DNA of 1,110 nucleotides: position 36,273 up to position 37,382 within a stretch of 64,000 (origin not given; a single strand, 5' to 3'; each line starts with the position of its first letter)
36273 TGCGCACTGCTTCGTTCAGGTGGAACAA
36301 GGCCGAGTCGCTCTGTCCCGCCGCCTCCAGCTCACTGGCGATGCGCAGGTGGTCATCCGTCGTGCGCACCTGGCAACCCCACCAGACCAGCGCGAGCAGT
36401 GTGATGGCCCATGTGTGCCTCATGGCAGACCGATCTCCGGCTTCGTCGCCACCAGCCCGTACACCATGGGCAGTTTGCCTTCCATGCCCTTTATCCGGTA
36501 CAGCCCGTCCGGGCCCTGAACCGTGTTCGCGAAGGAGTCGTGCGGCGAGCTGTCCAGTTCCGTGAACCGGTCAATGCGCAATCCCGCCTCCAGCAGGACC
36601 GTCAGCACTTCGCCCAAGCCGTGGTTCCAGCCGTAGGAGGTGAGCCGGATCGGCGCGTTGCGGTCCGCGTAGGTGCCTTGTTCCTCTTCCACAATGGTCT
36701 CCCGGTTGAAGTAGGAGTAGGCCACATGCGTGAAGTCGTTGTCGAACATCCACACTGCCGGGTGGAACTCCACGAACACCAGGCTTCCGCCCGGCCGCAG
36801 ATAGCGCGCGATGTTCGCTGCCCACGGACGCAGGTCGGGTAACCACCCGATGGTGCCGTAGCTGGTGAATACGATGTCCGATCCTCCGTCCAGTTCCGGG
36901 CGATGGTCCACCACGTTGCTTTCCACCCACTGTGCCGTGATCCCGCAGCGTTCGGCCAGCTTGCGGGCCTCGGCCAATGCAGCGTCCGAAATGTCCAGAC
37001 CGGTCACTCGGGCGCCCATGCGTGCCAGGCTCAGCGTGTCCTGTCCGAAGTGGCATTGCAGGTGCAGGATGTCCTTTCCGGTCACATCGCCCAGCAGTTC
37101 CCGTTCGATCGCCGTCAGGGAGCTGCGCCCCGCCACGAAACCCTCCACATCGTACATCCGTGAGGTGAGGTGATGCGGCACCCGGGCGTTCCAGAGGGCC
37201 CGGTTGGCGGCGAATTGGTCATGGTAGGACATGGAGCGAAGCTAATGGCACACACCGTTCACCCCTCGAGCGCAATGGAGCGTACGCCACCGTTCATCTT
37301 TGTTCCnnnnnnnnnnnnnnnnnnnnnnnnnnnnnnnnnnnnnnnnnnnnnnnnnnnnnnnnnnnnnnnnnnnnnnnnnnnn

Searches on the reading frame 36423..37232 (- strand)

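Call 19: search_protein_families(library=ncbifam, proteins=[window:36423-37232:-], max_evalue=0.01)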
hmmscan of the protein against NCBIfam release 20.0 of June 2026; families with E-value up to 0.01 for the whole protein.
window:36423-37232:- (270 aa): 26 families (the best 25 are shown)
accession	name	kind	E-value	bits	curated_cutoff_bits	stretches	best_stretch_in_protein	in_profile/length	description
NF043040.1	corrin_prot_MT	hypoth_equivalog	6.1e-08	32.4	180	1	27-154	15-148/216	corrinoid protein-associated methyltransferase CpaM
NF045649.1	2X_seleno_MduS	exception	3.5e-07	29.5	380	1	52-114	42-103/338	methyltransferase domain-containing selenoprotein MduS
NF001241.0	PRK00216.1-2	equivalog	7.4e-06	25.8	327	1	45-172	45-163/231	demethylmenaquinone methyltransferase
TIGR01934.1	MenG_MenH_UbiE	subfamily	8.9e-06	25.2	158.35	1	49-167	37-155/223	ubiquinone/menaquinone biosynthesis methyltransferase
TIGR01983.1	UbiG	equivalog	1.3e-05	24.6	102.95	1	48-153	46-151/228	bifunctional 2-polyprenyl-6-hydroxyphenol methylase/3-demethylubiquinol 3-O-methyltransferase UbiG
NF001244.0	PRK00216.1-5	equivalog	1.4e-05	24.5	216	1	51-160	48-160/236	bifunctional demethylmenaquinone methyltransferase/2-methoxy-6-polyprenyl-1,4-benzoquinol methylase UbiE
TIGR04290.1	meth_Rta_06860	hypoth_equivalog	1.5e-05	24.6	300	1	40-110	38-109/226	TIGR04290 family methyltransferase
TIGR02021.1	BchM-ChlM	equivalog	2.3e-05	23.9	158.9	1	33-99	34-102/218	magnesium protoporphyrin IX methyltransferase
NF045823.1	PthPhpthDimycoMt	equivalog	4.3e-05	22.8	300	1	49-158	64-171/256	phthiotriol/phenolphthiotriol dimycocerosates methyltransferase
NF041255.1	mycofact_MftM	equivalog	4.6e-05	22.9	200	1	33-106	121-194/289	mycofactocin oligosaccharide methyltransferase MftM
NF041536.1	ArsM_DUF2284_UU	exception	4.9e-05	21.9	575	1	51-155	76-182/459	arsenite methyltransferase/DUF2284 domain selenoprotein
NF002463.0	PRK01683.1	equivalog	0.00013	21.7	297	1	49-165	26-133/258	trans-aconitate 2-methyltransferase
NF008264.0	PRK11036.1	equivalog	0.00013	21.6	366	1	60-156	53-150/261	tRNA uridine 5-oxyacetic acid(34) methyltransferase CmoM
NF047649.1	MTase_UXPK_star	exception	0.00016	20.8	460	1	51-154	77-182/283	methyltransferase/UXPK-star double selenoprotein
NF041537.1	ArsM_AhpD_UU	exception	0.00028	19.8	510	1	51-154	76-181/345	arsenite methyltransferase/AhpD domain selenoprotein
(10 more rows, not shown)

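Call 20: search_protein_families(library=pfam, proteins=[window:36423-37232:-], max_evalue=0.01)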
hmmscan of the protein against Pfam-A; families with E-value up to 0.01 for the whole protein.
window:36423-37232:- (270 aa): 6 families
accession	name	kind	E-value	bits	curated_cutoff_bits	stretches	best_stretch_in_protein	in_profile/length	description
PF13649.12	Methyltransf_25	-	8.6e-14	52.4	27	1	55-149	1-97/97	Methyltransferase domain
PF08241.18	Methyltransf_11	-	7.3e-13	49.4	21.2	1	57-153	2-95/95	Methyltransferase domain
PF08242.18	Methyltransf_12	-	6.5e-12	46.5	30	1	56-151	1-98/98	Methyltransferase domain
PF01209.24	Ubie_methyltran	-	3.6e-08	33.5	20.1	1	45-169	41-168/233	ubiE/COQ5 methyltransferase family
PF13847.12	Methyltransf_31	-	1.3e-05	25.4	27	1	55-157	7-113/145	Methyltransferase domain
PF13489.12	Methyltransf_23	-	8.2e-05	22.8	27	1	49-172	20-134/164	Methyltransferase domain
